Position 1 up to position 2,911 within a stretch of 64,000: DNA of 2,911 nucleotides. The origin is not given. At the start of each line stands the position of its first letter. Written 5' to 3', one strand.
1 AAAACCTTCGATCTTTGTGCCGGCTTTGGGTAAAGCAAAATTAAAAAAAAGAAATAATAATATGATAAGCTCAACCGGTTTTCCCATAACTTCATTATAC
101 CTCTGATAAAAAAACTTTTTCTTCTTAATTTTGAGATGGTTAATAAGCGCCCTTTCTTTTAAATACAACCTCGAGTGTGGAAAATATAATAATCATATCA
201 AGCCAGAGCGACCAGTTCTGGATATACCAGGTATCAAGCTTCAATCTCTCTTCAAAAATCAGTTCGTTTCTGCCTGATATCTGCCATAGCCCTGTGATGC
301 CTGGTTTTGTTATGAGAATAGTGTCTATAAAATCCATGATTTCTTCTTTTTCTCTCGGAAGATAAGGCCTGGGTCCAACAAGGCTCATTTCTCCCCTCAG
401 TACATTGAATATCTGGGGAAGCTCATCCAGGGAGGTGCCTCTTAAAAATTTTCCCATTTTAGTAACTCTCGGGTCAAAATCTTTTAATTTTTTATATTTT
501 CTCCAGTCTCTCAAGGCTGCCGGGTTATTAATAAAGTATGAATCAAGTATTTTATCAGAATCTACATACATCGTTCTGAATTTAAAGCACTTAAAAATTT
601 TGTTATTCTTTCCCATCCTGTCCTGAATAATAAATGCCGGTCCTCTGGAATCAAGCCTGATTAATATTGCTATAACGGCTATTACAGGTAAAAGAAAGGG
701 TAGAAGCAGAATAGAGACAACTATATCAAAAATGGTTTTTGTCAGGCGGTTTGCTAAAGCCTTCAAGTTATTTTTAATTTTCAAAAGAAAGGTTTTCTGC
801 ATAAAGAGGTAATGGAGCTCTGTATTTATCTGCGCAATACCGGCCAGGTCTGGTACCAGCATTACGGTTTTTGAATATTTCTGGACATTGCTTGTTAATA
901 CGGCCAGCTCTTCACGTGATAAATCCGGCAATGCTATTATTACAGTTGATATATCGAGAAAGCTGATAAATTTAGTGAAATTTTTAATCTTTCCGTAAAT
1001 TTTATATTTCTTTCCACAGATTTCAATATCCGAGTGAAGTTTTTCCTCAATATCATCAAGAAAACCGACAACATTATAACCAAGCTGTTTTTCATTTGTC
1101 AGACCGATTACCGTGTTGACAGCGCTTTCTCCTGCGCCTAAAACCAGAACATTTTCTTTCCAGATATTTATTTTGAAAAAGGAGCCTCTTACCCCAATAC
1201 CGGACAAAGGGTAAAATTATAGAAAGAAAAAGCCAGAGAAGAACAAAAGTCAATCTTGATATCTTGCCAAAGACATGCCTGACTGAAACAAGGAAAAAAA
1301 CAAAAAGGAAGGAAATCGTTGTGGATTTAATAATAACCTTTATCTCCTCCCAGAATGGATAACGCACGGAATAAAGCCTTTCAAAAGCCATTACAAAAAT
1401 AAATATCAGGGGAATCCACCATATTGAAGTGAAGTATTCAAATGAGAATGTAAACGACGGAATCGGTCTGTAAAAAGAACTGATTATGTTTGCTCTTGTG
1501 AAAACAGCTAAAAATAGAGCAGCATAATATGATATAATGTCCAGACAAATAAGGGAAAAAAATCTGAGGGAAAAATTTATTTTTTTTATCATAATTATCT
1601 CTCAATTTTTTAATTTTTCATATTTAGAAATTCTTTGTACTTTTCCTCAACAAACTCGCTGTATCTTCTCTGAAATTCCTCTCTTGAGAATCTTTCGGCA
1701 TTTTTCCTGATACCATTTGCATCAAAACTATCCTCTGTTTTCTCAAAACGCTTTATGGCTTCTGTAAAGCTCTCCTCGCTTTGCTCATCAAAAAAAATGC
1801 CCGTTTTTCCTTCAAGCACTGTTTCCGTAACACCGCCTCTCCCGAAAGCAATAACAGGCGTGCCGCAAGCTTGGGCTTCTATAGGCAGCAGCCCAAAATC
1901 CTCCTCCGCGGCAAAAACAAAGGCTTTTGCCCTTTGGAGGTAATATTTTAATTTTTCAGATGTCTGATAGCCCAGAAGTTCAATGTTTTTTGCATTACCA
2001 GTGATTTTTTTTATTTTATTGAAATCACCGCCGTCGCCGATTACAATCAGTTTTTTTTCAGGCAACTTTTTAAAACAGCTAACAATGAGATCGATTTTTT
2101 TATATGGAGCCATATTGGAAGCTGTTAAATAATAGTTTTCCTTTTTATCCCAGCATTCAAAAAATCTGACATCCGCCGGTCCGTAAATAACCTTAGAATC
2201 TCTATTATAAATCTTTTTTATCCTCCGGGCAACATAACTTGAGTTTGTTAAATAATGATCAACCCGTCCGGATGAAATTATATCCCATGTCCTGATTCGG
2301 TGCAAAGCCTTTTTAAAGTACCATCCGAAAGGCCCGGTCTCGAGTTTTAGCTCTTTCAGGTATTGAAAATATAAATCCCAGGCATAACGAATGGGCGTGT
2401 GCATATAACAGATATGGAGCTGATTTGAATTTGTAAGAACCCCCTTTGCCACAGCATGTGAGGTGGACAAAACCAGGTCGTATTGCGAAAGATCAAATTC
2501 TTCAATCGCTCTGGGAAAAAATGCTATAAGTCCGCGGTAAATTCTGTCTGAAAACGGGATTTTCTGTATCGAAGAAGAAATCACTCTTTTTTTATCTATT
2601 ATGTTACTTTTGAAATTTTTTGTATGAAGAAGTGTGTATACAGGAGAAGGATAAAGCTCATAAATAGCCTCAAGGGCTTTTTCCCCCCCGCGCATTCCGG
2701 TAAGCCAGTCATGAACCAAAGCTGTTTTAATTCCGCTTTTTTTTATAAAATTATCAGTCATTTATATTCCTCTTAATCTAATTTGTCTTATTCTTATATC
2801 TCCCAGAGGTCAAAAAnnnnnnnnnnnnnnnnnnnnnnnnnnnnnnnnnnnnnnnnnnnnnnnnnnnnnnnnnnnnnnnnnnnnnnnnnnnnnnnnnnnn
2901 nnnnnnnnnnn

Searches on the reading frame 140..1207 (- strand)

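Call 33: search_protein_families(library=pfam, proteins=[window:140-1207:-], max_evalue=0.001)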
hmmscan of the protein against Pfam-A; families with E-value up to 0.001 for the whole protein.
window:140-1207:- (355 aa): 2 families
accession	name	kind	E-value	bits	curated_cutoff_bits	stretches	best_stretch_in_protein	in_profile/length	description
PF02397.22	Bac_transf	-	3.7e-67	225.8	27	1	157-350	1-179/179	Bacterial sugar transferase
PF13727.12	CoA_binding_3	-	0.00054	20.5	25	1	20-104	83-160/175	CoA-binding domain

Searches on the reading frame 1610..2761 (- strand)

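Call 33: search_protein_families(library=pfam, proteins=[window:1610-2761:-], max_evalue=0.001)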
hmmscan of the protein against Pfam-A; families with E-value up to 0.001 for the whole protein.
window:1610-2761:- (383 aa): 4 families
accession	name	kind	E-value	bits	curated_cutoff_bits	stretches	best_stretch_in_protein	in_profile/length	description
PF00534.26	Glycos_transf_1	-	1e-29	103.7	26.4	1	202-349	9-163/172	Glycosyl transferases group 1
PF13692.12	Glyco_trans_1_4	-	1.4e-21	77.7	27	1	211-338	4-138/142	Glycosyl transferases group 1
PF13439.12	Glyco_transf_4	-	7.9e-06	26.4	28.5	1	65-198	44-168/170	Glycosyltransferase Family 4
PF20706.3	GT4-conflict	-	4e-05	23.2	26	1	249-323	251-324/385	Family 4 Glycosyltransferase in conflict systems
